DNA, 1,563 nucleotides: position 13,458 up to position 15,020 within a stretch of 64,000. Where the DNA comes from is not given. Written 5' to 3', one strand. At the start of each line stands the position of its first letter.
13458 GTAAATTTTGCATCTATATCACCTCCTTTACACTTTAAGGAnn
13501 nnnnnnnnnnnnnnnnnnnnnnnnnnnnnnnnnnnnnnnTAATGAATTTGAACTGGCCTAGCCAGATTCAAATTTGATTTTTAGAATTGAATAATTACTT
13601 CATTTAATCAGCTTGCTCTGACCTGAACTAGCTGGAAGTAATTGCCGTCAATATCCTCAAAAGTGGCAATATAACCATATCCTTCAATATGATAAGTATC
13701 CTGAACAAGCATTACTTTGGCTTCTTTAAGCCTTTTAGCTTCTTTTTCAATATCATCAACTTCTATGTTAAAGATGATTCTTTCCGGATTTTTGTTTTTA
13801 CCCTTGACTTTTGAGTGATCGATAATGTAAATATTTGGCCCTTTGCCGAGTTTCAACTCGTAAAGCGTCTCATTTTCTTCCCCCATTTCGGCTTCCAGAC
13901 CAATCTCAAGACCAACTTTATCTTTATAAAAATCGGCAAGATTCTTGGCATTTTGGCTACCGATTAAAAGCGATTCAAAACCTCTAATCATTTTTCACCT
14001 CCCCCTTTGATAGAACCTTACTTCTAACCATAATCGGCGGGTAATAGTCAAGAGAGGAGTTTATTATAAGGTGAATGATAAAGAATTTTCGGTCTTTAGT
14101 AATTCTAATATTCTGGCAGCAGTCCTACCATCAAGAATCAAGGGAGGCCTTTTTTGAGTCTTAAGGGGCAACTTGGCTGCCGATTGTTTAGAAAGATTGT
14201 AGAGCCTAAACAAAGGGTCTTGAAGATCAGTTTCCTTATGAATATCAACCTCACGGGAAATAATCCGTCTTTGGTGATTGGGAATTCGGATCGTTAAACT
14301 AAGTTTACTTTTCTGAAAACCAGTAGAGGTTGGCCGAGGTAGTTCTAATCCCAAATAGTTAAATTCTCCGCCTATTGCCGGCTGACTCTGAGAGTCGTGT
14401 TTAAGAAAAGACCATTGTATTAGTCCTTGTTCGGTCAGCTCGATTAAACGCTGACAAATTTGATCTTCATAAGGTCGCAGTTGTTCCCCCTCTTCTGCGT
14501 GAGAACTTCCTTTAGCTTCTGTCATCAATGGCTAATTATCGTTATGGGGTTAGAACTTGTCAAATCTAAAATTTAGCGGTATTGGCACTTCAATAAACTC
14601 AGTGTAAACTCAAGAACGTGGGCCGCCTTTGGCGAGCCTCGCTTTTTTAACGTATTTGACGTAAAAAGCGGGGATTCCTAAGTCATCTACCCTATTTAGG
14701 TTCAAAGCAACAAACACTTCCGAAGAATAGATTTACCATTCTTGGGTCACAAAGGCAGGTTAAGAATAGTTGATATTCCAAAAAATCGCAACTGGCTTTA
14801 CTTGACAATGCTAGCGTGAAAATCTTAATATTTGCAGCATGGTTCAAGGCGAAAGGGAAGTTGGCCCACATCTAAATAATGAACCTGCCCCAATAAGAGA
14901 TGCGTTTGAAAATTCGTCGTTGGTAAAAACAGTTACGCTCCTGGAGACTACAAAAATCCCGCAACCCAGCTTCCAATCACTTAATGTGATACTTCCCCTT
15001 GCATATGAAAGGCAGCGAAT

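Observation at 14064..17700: GC-richer island with an 885-aa domain-less protein and divergent 154-aa partner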

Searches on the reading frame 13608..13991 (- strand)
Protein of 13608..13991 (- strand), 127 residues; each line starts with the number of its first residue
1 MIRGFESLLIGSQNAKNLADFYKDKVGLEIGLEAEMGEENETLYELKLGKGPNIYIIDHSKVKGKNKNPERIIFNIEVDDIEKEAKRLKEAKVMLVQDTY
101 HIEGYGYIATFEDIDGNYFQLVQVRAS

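Call 4: search_protein_families(library=pfam, proteins=[window:13608-13991:-], max_evalue=1)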
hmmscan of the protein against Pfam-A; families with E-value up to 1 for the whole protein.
window:13608-13991:- (127 aa): 3 families
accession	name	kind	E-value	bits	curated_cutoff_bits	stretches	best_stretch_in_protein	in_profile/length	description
PF00903.31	Glyoxalase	-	2.2e-06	28.5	20.6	1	10-121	7-121/121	Glyoxalase/Bleomycin resistance protein/Dioxygenase superfamily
PF18029.7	Glyoxalase_6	-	0.00013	23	23.6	1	12-122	6-106/106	Glyoxalase-like domain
PF22677.2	Ble-like_N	-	0.072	13.3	24.5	0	20-30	17-27/41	Bleomycin resistance protein-like N-terminal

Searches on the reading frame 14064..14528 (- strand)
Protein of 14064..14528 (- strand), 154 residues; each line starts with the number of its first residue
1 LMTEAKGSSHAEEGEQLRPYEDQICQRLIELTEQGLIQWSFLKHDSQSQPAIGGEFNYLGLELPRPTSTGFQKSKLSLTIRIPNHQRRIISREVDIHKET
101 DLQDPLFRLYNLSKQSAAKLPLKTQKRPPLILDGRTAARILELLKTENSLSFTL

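Call 4: search_protein_families(library=pfam, proteins=[window:14064-14528:-], max_evalue=1)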
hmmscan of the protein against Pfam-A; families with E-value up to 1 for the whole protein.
window:14064-14528:- (154 aa): 1 family
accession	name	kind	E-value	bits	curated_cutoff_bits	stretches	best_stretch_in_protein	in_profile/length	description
PF13565.12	HTH_32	-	0.099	13.6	33.7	0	123-148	21-45/73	Homeodomain-like domain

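Call 25: search_protein_families(library=ncbifam, proteins=[window:14064-14528:-], max_evalue=1)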
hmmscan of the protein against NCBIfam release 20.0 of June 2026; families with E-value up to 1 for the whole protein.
window:14064-14528:- (154 aa): 0 families

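Call 63: search_protein_families(library=padloc, proteins=[window:14064-14528:-], max_evalue=1)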
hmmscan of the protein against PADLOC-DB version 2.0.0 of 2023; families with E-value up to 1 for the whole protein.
window:14064-14528:- (154 aa): 0 families

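Call 64: search_protein_families(library=phrogs, proteins=[window:14064-14528:-], max_evalue=1)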
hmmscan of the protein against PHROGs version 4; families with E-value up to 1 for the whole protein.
window:14064-14528:- (154 aa): 0 families
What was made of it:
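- No PADLOC or PHROG model matches (calls 63, 64).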

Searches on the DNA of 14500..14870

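Call 115: search_rna_families(source=window, start=14500, end=14870, threshold=evalue, max_evalue=10)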
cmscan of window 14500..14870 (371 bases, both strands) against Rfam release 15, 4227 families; matches with E-value up to 10: 0.
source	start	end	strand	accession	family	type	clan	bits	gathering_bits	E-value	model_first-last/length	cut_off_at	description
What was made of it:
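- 14644..14838 (+): Constrained non-coding region upstream of the 885-aa gene. It carries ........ at 14723 and 14762 and the inverted ATTCTT at 14738. There is no Rfam hit (call 115).
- Tried and rejected: Riboswitch or known RNA in the conserved upstream region: no Rfam hit even at E<=10 (call 115).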
